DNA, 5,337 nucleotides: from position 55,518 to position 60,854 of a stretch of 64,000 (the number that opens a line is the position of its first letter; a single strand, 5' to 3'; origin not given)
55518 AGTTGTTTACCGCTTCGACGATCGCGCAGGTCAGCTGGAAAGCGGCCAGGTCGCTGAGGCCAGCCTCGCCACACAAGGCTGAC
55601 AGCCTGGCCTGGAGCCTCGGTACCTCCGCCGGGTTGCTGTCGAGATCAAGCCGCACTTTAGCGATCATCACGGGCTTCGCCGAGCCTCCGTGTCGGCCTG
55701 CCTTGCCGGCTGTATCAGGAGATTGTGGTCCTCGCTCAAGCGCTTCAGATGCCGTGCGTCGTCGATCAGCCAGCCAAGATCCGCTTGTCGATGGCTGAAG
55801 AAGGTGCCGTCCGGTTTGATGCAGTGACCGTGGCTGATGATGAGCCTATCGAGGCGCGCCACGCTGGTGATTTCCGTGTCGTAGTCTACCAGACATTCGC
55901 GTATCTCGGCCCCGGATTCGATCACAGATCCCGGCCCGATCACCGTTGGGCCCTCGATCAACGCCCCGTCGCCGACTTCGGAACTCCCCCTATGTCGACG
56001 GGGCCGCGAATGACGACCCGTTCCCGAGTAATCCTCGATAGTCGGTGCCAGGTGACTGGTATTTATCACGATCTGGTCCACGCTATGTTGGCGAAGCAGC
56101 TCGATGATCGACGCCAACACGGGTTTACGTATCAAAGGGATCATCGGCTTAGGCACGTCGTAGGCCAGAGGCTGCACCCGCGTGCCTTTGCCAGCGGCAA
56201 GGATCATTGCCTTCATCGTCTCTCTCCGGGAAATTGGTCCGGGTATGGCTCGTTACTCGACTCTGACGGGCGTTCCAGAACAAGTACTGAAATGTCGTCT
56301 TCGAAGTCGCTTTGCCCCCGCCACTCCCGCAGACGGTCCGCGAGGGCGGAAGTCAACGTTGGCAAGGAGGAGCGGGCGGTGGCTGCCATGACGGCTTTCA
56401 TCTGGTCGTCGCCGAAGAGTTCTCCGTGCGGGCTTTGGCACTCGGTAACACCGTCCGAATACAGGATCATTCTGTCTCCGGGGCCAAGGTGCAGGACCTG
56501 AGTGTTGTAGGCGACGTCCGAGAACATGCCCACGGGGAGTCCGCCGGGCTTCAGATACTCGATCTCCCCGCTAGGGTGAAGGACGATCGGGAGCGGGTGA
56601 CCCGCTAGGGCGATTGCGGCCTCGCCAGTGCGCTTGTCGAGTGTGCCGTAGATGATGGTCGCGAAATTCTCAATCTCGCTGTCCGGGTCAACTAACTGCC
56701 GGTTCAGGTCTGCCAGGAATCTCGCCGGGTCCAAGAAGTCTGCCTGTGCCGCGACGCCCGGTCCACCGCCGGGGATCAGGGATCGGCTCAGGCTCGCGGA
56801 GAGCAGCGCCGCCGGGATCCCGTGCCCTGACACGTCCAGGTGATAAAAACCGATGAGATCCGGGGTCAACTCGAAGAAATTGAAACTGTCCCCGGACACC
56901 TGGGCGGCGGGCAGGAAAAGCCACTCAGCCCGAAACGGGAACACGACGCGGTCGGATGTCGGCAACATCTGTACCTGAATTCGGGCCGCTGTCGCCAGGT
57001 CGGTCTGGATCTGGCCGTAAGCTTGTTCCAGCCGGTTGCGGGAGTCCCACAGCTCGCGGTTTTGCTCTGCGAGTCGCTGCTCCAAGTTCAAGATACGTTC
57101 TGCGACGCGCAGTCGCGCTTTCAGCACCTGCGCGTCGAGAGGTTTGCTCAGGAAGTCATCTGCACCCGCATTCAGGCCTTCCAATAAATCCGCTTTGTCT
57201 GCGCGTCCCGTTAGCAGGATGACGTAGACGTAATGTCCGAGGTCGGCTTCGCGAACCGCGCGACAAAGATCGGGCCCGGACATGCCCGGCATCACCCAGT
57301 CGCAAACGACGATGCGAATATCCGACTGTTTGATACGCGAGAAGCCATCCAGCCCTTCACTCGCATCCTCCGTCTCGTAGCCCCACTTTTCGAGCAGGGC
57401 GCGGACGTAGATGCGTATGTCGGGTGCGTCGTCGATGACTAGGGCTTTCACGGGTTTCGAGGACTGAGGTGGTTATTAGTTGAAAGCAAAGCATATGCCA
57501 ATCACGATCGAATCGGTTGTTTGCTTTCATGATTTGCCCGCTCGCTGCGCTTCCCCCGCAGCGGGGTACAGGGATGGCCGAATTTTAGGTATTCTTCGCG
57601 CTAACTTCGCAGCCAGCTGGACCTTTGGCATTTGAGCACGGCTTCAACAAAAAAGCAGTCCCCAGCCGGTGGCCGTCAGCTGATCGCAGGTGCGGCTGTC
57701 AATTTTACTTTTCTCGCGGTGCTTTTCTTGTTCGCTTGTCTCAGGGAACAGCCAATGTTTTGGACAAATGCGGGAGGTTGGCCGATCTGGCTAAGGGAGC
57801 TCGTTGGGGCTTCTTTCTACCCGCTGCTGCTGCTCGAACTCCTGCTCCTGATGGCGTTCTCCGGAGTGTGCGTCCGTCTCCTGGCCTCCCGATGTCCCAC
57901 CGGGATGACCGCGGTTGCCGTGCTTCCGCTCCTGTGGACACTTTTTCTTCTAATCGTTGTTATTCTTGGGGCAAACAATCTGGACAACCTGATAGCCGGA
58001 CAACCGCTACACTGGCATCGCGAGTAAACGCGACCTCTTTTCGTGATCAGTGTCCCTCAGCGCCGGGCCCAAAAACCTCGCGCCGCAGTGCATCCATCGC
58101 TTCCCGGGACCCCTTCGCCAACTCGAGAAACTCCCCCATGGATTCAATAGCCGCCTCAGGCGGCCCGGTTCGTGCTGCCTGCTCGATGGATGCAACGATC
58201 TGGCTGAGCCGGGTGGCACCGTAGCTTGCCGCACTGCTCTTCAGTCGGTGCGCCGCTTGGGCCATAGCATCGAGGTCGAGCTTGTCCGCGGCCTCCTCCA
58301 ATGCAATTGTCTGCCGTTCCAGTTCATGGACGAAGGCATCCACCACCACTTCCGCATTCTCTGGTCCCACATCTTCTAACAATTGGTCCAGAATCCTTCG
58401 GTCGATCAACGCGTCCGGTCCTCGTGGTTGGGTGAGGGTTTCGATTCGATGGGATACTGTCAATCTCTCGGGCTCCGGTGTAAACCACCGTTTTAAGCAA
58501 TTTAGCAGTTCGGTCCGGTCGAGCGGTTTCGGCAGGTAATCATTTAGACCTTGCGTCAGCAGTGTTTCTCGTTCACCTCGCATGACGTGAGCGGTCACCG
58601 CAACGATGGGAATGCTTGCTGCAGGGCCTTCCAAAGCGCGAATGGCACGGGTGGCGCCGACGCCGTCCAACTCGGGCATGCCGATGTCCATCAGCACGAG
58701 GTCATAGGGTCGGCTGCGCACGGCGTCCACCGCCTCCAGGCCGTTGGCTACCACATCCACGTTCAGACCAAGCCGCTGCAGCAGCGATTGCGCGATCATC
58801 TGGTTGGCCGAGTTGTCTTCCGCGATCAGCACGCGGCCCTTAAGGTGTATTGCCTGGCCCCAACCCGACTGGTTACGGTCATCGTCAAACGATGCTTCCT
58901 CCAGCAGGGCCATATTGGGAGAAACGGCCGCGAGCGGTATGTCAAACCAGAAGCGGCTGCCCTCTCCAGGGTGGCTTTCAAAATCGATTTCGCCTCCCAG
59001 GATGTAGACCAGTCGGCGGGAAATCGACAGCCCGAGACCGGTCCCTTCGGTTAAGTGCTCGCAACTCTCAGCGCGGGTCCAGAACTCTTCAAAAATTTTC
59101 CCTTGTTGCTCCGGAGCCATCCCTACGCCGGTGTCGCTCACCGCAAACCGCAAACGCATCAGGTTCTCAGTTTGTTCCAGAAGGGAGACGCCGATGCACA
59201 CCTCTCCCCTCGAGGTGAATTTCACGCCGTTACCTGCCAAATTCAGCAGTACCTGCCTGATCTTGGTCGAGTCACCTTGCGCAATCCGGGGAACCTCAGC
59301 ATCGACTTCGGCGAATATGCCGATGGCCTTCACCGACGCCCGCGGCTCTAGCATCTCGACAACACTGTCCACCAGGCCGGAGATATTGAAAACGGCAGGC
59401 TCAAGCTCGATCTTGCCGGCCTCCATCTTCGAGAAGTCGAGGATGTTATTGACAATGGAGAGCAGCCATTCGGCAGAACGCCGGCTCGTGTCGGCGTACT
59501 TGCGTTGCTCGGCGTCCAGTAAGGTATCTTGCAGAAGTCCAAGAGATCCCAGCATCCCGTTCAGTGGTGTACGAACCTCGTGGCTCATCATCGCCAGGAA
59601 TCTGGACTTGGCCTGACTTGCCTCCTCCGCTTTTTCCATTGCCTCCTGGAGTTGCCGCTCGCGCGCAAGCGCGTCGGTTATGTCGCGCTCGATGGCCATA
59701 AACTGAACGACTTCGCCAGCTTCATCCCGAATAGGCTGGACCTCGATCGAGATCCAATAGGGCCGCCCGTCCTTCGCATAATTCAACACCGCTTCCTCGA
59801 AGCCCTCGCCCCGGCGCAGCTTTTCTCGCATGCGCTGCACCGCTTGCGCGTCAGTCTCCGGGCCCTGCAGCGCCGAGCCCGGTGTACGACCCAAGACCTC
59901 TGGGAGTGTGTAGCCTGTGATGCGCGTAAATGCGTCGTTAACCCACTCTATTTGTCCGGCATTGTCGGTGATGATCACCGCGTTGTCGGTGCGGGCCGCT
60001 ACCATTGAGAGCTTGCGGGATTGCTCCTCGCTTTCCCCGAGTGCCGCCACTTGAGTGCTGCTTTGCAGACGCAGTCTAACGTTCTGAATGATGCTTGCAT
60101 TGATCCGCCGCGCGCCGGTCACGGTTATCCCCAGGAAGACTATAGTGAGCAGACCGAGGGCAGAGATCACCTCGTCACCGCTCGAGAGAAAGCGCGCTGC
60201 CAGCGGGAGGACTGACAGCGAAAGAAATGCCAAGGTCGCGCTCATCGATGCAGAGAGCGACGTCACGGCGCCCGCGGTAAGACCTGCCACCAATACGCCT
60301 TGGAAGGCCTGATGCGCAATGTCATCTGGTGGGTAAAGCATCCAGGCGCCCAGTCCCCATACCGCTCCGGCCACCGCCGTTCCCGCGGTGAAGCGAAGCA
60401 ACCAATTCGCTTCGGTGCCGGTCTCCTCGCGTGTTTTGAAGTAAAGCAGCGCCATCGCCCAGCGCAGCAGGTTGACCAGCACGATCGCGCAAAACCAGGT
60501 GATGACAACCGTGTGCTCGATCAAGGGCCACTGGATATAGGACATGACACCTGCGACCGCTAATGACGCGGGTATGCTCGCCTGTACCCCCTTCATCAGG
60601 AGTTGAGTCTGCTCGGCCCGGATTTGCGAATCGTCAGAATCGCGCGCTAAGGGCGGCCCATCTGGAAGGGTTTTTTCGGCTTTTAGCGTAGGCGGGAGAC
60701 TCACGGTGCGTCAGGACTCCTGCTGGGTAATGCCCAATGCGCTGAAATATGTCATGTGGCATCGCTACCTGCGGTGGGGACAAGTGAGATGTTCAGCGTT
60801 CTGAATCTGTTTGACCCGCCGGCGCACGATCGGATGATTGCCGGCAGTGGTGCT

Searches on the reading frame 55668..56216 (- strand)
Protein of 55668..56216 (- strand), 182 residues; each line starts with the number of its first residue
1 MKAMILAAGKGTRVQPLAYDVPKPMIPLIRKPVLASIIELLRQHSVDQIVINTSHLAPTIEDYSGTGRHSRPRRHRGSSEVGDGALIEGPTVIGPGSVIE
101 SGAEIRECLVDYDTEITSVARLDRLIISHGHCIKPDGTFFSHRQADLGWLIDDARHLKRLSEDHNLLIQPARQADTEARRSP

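Call 30: search_protein_families(library=ncbifam, max_evalue=0.00001, proteins=[window:55668-56216:-])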
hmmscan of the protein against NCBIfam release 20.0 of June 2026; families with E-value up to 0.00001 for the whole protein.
window:55668-56216:- (182 aa): 20 families
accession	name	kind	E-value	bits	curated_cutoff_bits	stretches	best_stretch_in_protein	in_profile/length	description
NF052502.1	man1P_GTase_Rv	exception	2e-19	69.7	440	1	2-68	2-68/352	mannose-1-phosphate guanylyltransferase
NF045761.1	NAMPUrTaseMurU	equivalog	6.9e-18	65.3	250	1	1-69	1-69/226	N-acetylmuramate alpha-1-phosphate uridylyltransferase MurU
TIGR03992.1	Arch_glmU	subfamily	2.6e-16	59.5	292.1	1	1-67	1-67/393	bifunctional sugar-1-phosphate nucleotidylyltransferase/acetyltransferase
TIGR01208.1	rmlA_long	equivalog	7.6e-13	48.1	320.25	1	2-66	1-66/353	glucose-1-phosphate thymidylyltransferase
NF041173.1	Sug_nt_acttase_Thmprot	equivalog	7.7e-13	48.1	600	1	1-54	1-55/405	bifunctional sugar-1-phosphate nucleotidylyltransferase/acetyltransferase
NF041313.1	UDPGP_AglF_Halo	equivalog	3e-11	43.2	400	1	1-60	1-60/234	UTP--glucose-1-phosphate uridylyltransferase AglF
NF049965.1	GlMnHpPGnyltfHddC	equivalog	5.6e-11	42.5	300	1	1-63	1-63/221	D-glycero-D-manno-heptose 1-phosphate guanosyltransferase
NF010935.0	PRK14355.1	equivalog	3.5e-09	35.8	718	0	2-62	5-62/459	bifunctional UDP-N-acetylglucosamine diphosphorylase/glucosamine-1-phosphate N-acetyltransferase GlmU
TIGR01099.1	galU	equivalog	4.4e-09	36.3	326.8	1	1-63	2-64/261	UTP--glucose-1-phosphate uridylyltransferase GalU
TIGR01173.1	glmU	equivalog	5.4e-09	35.4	366.85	0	1-61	1-58/452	bifunctional UDP-N-acetylglucosamine diphosphorylase/glucosamine-1-phosphate N-acetyltransferase GlmU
NF045495.1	AdoCbiPCobY_Meth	equivalog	2.8e-08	33.5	250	1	1-63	1-60/195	adenosylcobinamide-phosphate guanylyltransferase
NF010936.0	PRK14356.1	equivalog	2.9e-08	33.1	666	0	3-61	8-63/456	bifunctional UDP-N-acetylglucosamine diphosphorylase/glucosamine-1-phosphate N-acetyltransferase GlmU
TIGR02623.1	G1P_cyt_trans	equivalog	1.2e-07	31.4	300.25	1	1-63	1-63/255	glucose-1-phosphate cytidylyltransferase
TIGR02091.1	glgC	equivalog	2.7e-07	30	424.9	0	76-135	295-358/364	glucose-1-phosphate adenylyltransferase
TIGR00454.1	TIGR00454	hypoth_equivalog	4.2e-07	30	174.7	1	1-78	1-73/183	TIGR00454 family protein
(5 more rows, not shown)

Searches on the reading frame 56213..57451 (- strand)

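Call 28: search_protein_families(library=pfam, max_evalue=0.00001, proteins=[window:56213-57451:-])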
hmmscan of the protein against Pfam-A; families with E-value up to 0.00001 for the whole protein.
window:56213-57451:- (412 aa): 2 families
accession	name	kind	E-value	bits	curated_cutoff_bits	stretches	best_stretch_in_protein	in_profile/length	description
PF07228.17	SpoIIE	-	5.4e-41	141.1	25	1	200-394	5-191/192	Stage II sporulation protein E (SpoIIE)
PF00072.30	Response_reg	-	4.7e-25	88.3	30.2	1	4-114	2-110/111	Response regulator receiver domain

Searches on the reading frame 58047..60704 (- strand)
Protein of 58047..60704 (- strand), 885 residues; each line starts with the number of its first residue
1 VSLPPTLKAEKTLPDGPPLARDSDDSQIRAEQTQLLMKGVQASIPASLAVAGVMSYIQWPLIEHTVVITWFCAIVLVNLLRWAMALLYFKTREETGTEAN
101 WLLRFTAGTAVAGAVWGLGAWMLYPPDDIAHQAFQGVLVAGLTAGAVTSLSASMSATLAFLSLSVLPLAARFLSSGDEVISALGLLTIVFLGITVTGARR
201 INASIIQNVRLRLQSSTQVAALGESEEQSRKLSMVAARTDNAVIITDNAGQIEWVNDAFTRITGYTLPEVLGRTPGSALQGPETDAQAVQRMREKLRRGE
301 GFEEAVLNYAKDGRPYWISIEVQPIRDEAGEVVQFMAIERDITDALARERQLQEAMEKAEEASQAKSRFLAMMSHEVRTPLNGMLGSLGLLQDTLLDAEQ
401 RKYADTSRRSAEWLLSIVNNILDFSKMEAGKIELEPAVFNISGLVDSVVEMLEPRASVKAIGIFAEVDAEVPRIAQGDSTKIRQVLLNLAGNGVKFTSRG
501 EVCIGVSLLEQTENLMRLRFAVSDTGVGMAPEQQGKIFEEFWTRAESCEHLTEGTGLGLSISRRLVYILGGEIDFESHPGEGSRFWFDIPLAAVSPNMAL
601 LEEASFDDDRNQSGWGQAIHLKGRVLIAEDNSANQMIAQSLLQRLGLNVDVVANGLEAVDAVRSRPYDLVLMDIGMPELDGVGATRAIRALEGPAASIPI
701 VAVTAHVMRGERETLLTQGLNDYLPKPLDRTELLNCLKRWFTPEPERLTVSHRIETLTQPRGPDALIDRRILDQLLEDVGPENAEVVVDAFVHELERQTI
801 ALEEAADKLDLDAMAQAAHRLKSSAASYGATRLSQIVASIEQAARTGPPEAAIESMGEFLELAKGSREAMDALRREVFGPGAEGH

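Call 28: search_protein_families(library=pfam, max_evalue=0.00001, proteins=[window:58047-60704:-])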
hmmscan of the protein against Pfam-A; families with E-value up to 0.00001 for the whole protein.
window:58047-60704:- (885 aa): 9 families
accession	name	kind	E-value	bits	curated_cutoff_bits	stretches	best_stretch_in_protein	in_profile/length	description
PF02518.31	HATPase_c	-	1.7e-25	90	26.4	1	477-592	1-110/111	Histidine kinase-, DNA gyrase B-, and HSP90-like ATPase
PF00072.30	Response_reg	-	1.2e-24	87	30.2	1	625-737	1-110/111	Response regulator receiver domain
PF00512.31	HisKA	-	6.8e-23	80.9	26.9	1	365-430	1-66/66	His Kinase A (phospho-acceptor) domain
PF13426.13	PAS_9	-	5.5e-20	72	27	1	241-344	2-103/103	PAS domain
PF00989.32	PAS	-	3.2e-14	53.3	22.6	1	239-342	10-113/113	PAS fold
PF08448.16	PAS_4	-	1.6e-13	51.3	23.1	1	241-345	6-108/110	PAS fold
PF01627.28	Hpt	-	1.1e-10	42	24.6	1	787-865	2-73/84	Hpt domain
PF08447.18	PAS_3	-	4.7e-09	36.8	25.6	1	255-337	4-87/89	PAS fold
PF13188.13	PAS_8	-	9.4e-06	25.8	21.8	0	239-288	10-56/65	PAS domain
